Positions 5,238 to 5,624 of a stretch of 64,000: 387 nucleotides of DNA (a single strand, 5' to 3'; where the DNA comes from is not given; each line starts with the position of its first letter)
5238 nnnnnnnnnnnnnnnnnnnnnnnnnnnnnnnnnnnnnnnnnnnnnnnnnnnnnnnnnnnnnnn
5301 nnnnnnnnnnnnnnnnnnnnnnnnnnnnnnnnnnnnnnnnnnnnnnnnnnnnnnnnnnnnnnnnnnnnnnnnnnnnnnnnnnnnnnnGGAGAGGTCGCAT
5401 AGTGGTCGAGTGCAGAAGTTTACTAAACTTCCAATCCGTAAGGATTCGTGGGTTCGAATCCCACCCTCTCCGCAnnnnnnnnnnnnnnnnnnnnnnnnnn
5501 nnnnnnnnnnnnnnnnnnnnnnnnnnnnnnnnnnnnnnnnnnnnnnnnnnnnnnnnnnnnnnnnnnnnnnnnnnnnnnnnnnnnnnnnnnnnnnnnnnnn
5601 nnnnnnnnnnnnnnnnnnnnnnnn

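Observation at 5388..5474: Ser-type (type II) tRNA whose anticodon loop reads ACU.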

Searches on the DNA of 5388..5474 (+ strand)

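Call 6: search_dna_similar(query=window:5388-5474:+, collection=phages, mode=distant, max_evalue=0.001)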
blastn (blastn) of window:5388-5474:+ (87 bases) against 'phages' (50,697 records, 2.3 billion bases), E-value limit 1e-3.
Records with a match: 117; places in all: 117; records where one place covers at least 80% of the query: 2.
Best place of each record, by identity: >=99% 102; 90-95% 4; 80-90% 9; 60-80% 2.
By first word of the organism name: Ralstonia 86; Pseudomonas 11; Synechococcus 5; Ruegeria 5; Silicibacter 2; Sulfitobacter 2; Cronobacter 2; Bacillus 2; Citrobacter 1; Thermus 1.
By host as written in the record: Ralstonia solanacearum 66; Ruegeria pomeroyi DSS-3 6; Ralstonia solanacearum Race 3, Biovar 1 6; - 5; Pseudomonas aeruginosa PAO1 5; Pseudomonas aeruginosa 3; Synechococcus sp. MW02 2; Cronobacter sakazakii 2; and 21 more.
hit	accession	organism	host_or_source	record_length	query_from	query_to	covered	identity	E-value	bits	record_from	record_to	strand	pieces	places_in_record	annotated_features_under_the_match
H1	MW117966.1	Synechococcus phage S-H9-1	Synechococcus sp. MW02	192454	1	86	99%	74.4%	8e-7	57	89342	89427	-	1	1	tRNA-Ser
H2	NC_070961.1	Synechococcus phage S-H9-1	Synechococcus sp. MW02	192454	1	86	99%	74.4%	8e-7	57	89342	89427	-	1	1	tRNA-Ser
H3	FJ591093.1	Silicibacter phage DSS3phi2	Ruegeria pomeroyi (strain DSS3)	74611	45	86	48%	85.7%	1e-4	50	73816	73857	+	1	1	none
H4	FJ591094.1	Sulfitobacter phage EE36phi1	Sulfitobacter sp. EE36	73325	45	86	48%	85.7%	1e-4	50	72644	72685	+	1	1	none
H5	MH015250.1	Ruegeria phage vB_RpoP-V12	Ruegeria pomeroyi DSS-3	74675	45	86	48%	85.7%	1e-4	50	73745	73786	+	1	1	tRNA-Ser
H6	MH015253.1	Ruegeria phage vB_RpoP-V21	Ruegeria pomeroyi DSS-3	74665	45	86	48%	85.7%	1e-4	50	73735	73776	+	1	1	tRNA-Ser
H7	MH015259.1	Ruegeria phage vB_RpoP-V17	Ruegeria pomeroyi DSS-3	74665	45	86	48%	85.7%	1e-4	50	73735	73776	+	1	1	tRNA-Ser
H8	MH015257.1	Ruegeria phage vB_RpoP-V14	Ruegeria pomeroyi DSS-3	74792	45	86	48%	85.7%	1e-4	50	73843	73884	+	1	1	tRNA-Ser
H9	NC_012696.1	Sulfitobacter phage EE36phi1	Sulfitobacter sp. EE-36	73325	45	86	48%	85.7%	1e-4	50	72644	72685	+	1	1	none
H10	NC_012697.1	Silicibacter phage DSS3phi2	Ruegeria pomeroyi DSS-3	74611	45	86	48%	85.7%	1e-4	50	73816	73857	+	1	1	none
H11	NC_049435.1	Ruegeria phage vB_RpoP-V12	Ruegeria pomeroyi DSS-3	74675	45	86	48%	85.7%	1e-4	50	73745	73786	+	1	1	tRNA-Ser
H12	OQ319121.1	Synechococcus phage S-BM3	Synechococcus sp. WH 7803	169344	53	86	39%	91.2%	4e-4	49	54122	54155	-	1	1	tRNA-Ser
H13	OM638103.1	Cronobacter phage LPCS28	Cronobacter sakazakii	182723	53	84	37%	93.8%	1e-4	50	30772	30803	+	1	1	tRNA-Ser(tga): tRNA-Ser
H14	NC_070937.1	Cronobacter phage LPCS28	Cronobacter sakazakii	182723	53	84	37%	93.8%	1e-4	50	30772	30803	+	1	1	tRNA-Ser(tga): tRNA-Ser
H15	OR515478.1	Citrobacter phage Ci1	Citrobacter sp. JL 976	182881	53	84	37%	93.8%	1e-4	50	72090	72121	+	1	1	tRNA-Ser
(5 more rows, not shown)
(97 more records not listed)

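Call 49: get_annotated_region(hit=H1, flank=3000)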
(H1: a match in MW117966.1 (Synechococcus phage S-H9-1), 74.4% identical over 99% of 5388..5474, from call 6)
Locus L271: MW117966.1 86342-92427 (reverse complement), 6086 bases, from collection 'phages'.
description: Synechococcus phage S-H9-1, complete genome.
organism: Synechococcus phage S-H9-1 (NCBI taxid 2783674)
taxonomy: Viruses; Duplodnaviria; Heunggongvirae; Uroviricota; Caudoviricetes; Kyanoviridae; Scyllavirus; Scyllavirus aitchnine
host: Synechococcus sp. MW02; source: -; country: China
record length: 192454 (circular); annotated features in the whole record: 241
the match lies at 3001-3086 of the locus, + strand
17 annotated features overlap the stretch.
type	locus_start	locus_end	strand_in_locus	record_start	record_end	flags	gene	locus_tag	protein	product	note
CDS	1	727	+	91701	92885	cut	-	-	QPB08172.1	ribonucleotide reductase subunit B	-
CDS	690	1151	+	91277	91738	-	-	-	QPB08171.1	hypothetical protein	-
CDS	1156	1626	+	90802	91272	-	-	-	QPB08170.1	GIY-YIG_SF superfamily protein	-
CDS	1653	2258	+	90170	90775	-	-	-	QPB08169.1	hypothetical protein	-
tRNA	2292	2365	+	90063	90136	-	-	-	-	tRNA-Arg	-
tRNA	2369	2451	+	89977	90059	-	-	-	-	tRNA-Leu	-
tRNA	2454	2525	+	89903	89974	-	-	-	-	tRNA-Val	-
CDS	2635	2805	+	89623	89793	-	-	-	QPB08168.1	hypothetical protein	-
tRNA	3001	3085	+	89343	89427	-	-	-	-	tRNA-Ser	-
tRNA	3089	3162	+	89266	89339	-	-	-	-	tRNA-Pro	-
CDS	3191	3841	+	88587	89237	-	-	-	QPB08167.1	transaldolase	-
CDS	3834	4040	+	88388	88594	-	-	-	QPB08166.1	PhDYefM tox-ant domain containing protein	-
CDS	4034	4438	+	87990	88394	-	-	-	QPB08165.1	hypothetical protein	-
CDS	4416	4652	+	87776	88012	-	-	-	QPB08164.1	hypothetical protein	-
CDS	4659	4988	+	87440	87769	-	-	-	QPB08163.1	hypothetical protein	-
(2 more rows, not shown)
